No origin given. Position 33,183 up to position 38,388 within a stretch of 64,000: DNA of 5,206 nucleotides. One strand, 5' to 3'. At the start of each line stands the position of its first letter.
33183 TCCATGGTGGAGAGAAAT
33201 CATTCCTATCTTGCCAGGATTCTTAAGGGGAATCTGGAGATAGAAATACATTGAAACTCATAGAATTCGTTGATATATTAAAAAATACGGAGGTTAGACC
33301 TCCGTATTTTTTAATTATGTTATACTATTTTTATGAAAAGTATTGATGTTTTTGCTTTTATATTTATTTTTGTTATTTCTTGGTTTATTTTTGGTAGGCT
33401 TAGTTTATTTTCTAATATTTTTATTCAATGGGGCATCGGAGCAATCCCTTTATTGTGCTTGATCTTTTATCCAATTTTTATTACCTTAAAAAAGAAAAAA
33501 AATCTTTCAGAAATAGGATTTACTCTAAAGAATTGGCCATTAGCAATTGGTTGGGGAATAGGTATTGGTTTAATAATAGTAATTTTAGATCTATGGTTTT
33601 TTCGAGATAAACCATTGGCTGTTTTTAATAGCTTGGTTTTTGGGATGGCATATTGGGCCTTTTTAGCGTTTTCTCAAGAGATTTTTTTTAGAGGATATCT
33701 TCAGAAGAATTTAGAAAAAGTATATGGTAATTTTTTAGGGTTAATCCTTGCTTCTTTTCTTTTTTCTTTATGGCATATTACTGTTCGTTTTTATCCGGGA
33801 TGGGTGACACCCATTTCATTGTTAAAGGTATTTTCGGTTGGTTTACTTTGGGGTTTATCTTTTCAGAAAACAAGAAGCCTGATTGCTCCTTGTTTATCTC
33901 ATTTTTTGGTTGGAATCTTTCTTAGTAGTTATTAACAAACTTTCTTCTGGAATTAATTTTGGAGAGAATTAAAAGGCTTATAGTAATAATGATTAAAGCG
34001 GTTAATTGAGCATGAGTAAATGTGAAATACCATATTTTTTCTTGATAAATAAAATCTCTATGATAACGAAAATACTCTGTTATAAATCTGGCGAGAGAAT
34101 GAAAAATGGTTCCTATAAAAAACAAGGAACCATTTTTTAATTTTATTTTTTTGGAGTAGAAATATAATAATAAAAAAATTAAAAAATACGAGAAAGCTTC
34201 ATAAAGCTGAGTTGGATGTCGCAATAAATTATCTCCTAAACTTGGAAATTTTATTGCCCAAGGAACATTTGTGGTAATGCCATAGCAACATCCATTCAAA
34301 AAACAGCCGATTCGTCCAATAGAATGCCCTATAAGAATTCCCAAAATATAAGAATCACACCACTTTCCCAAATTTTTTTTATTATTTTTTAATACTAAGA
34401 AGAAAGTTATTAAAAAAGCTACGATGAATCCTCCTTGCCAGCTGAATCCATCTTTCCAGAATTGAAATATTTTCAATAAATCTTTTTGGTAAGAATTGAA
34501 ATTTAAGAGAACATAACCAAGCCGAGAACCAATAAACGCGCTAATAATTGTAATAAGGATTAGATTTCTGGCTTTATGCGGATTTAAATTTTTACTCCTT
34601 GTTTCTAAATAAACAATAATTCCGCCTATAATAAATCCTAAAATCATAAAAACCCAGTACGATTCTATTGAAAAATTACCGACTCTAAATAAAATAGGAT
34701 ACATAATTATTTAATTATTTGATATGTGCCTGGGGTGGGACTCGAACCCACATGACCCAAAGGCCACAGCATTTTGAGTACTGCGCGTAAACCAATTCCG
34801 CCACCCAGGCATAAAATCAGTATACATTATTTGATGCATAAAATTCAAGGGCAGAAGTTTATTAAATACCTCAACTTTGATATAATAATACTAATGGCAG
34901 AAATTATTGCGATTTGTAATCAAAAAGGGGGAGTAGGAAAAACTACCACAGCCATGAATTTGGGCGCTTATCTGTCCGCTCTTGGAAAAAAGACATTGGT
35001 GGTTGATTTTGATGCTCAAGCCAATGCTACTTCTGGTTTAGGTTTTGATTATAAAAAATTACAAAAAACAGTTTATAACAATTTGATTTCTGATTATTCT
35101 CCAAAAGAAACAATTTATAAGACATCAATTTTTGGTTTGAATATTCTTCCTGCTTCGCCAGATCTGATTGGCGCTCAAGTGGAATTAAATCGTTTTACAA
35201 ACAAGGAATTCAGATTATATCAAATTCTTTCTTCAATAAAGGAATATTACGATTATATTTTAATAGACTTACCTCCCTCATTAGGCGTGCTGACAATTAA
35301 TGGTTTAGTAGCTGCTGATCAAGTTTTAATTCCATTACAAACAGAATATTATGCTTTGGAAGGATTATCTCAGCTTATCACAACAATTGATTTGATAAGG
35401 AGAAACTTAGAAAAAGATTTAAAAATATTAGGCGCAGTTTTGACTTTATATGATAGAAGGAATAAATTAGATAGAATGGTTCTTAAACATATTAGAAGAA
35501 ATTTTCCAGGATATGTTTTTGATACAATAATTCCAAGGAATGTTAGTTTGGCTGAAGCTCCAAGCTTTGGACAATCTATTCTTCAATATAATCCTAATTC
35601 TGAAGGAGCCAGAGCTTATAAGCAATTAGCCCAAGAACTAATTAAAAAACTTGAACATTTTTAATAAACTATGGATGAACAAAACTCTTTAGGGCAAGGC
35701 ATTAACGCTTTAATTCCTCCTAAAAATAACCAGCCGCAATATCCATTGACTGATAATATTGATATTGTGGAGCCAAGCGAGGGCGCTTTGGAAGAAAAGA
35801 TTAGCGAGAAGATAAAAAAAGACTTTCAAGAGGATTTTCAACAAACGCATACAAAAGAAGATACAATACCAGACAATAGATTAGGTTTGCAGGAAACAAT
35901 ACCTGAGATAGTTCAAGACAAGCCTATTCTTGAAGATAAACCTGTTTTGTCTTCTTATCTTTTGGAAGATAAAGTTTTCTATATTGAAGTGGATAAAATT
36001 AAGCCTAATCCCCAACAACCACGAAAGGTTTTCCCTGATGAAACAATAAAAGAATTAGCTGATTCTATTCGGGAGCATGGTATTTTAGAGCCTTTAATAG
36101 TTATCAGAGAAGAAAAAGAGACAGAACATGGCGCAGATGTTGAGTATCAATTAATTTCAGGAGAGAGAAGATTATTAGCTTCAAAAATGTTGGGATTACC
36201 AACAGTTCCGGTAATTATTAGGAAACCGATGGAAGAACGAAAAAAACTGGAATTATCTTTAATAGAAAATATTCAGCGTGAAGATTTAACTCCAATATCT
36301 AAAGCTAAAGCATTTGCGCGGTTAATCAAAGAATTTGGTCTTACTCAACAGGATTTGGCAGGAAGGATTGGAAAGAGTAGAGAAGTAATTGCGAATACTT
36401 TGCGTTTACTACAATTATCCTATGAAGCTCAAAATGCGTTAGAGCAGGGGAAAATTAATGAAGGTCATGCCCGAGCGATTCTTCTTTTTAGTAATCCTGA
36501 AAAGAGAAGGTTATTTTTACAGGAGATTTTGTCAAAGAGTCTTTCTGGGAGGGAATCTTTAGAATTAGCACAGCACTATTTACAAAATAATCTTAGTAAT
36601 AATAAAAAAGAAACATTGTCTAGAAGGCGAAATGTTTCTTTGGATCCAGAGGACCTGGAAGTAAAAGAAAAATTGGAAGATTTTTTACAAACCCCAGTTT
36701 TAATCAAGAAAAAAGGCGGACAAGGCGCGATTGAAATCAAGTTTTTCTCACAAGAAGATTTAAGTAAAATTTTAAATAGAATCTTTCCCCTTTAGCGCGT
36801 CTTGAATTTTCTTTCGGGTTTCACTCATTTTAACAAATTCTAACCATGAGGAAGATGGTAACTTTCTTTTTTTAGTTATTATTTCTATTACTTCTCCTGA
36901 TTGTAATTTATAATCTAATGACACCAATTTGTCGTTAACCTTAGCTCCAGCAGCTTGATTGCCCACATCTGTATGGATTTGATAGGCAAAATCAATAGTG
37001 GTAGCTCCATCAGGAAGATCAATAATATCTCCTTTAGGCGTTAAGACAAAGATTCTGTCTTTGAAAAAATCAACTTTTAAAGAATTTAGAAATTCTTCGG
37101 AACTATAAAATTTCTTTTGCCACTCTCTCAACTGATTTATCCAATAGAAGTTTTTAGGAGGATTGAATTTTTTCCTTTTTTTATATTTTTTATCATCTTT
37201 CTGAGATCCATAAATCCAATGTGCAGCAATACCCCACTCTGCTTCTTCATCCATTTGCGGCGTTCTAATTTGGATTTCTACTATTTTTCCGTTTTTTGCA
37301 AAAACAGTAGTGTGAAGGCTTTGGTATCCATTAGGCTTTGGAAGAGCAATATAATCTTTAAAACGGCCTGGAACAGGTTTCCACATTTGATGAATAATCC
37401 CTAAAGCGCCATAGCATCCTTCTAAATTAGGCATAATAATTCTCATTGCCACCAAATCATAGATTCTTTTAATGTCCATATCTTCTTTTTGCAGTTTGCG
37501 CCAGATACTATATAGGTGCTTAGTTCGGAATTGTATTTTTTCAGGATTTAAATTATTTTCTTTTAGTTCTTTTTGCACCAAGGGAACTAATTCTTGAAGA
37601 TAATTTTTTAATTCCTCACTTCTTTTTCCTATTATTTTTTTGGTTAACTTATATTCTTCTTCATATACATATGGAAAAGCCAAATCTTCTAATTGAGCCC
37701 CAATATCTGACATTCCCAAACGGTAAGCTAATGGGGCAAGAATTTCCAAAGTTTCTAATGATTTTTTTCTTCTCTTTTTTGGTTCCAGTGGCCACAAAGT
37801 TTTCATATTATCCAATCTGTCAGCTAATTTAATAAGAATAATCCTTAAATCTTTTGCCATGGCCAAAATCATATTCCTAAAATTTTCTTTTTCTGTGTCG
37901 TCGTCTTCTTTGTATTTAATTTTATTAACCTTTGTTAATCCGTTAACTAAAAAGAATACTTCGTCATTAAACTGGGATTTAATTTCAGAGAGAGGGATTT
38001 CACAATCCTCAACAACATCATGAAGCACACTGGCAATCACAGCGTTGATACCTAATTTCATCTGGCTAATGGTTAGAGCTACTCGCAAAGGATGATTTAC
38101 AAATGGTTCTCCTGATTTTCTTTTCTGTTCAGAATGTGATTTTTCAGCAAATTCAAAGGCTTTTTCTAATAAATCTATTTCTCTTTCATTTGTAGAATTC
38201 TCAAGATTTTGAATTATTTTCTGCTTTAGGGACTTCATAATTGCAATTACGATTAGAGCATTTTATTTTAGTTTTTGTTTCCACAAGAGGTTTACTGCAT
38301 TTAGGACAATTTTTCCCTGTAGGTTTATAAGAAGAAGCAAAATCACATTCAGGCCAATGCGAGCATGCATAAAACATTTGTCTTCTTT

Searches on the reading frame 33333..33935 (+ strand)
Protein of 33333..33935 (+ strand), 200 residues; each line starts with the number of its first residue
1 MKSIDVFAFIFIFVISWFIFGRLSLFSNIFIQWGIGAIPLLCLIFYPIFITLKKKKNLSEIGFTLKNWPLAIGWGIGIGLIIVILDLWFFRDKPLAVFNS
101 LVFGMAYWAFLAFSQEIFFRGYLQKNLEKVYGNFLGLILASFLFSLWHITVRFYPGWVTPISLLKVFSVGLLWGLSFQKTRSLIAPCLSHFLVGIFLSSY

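Call 4: search_protein_families(library=pfam, proteins=[window:33333-33935:+], max_evalue=0.1)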
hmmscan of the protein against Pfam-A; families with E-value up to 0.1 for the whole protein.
window:33333-33935:+ (200 aa): 1 family
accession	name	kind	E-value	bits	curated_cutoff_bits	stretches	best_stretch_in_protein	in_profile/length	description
PF02517.21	Rce1-like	-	6.7e-17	62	22.4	1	99-193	3-90/93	Type II CAAX prenyl endopeptidase Rce1-like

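Call 6: search_protein_families(library=ncbifam, proteins=[window:33333-33935:+], max_evalue=1)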
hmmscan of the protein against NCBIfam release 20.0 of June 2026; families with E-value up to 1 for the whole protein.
window:33333-33935:+ (200 aa): 9 families
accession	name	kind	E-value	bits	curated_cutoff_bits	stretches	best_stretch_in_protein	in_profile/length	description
NF040589.1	CPBP_Synerg_MrtS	equivalog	1.5e-09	38.3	130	1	110-195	82-161/170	Synerg-CTERM system glutamic-type intramembrane protease MrtS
NF040674.1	CPBP_fam_MrtP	equivalog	2.2e-09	37.3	250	2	104-192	249-341/354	myxosortase MrtP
NF040914.1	Mrt_core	domain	5.6e-09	36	100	1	107-197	7-101/108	myxosortase family intramembrane protease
NF041647.1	ABC_perm_CPBP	equivalog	4.6e-08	32.3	435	1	8-192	433-625/636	ABC transporter permease subunit/CPBP intramembrane protease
NF050068.1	Rv0804_CPBP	equivalog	4.1e-06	26.5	200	1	113-193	105-185/197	Rv0804 family intramembrane glutamic endopeptidase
NF040594.1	CPBP_fam_MrtC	equivalog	4.7e-05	23.2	195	1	107-196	121-214/221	myxosortase MrtC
NF033192.3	CPBP_JDVT_MrtJ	equivalog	0.00051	20.7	75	1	115-193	12-91/98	JDVT-CTERM system glutamic-type intramembrane protease MrtJ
NF040593.1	CPBP_fam_MrtX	exception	0.00056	19.8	180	1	111-197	141-229/238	myxosortase MrtX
NF052643.1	CPBP_SdpC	equivalog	0.0015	18.2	300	1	110-180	129-198/253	peptidoglycan release complex CPBP-like subunit SdpC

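Call 80: search_protein_families(library=padloc, proteins=[window:33333-33935:+], max_evalue=0.01)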
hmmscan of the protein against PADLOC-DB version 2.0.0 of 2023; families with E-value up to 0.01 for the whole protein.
window:33333-33935:+ (200 aa): 0 families

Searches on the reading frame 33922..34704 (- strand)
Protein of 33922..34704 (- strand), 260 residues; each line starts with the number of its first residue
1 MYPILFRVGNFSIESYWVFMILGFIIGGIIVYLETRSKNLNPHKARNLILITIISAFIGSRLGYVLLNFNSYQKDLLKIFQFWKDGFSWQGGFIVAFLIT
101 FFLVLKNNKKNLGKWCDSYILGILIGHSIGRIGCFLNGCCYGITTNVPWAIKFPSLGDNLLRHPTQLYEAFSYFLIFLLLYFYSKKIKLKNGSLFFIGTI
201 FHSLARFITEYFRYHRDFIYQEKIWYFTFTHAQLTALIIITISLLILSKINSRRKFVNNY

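Call 4: search_protein_families(library=pfam, proteins=[window:33922-34704:-], max_evalue=0.1)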
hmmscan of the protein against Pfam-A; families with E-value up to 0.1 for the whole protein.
window:33922-34704:- (260 aa): 3 families
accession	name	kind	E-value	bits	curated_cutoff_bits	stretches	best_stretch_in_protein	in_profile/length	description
PF01790.23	LGT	-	1.1e-53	182.5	24.9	1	3-247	1-238/240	Prolipoprotein diacylglyceryl transferase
PF00230.25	MIP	-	0.035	14.3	25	0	53-146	92-187/222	Major intrinsic protein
PF20303.3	YLATT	-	0.083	13.2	26.7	0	18-58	7-47/107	YEATS-Like-Associating Three TM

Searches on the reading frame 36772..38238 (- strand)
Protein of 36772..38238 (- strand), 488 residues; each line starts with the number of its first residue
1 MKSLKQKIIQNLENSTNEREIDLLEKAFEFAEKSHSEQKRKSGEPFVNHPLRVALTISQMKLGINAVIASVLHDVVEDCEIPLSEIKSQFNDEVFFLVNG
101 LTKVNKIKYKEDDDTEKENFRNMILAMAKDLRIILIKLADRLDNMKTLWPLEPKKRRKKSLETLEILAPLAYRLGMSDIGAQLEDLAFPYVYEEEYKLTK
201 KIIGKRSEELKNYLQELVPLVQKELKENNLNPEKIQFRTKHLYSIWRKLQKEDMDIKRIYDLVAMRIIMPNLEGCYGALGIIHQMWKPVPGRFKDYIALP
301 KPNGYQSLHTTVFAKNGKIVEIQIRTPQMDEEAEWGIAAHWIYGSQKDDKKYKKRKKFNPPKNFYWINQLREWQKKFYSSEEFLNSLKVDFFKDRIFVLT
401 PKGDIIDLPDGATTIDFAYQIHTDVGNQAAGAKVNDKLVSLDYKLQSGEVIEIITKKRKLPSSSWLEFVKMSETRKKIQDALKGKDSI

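Call 86: search_protein_families(library=pfam, proteins=[window:36772-38238:-], max_evalue=0.001)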
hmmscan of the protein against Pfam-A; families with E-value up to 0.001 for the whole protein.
window:36772-38238:- (488 aa): 4 families
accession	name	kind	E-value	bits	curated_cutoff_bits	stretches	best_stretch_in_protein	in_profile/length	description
PF04607.23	RelA_SpoT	-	6e-40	136.5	27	1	238-347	2-112/113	Region found in RelA / SpoT proteins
PF13328.12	HD_4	-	6.2e-40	136.9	27.2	1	27-176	1-155/156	HD domain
PF02824.27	TGS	-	3.5e-23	81.9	22.2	1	396-455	1-60/60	TGS domain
PF01966.28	HD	-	1.1e-07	32.5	22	1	47-145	2-116/116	HD domain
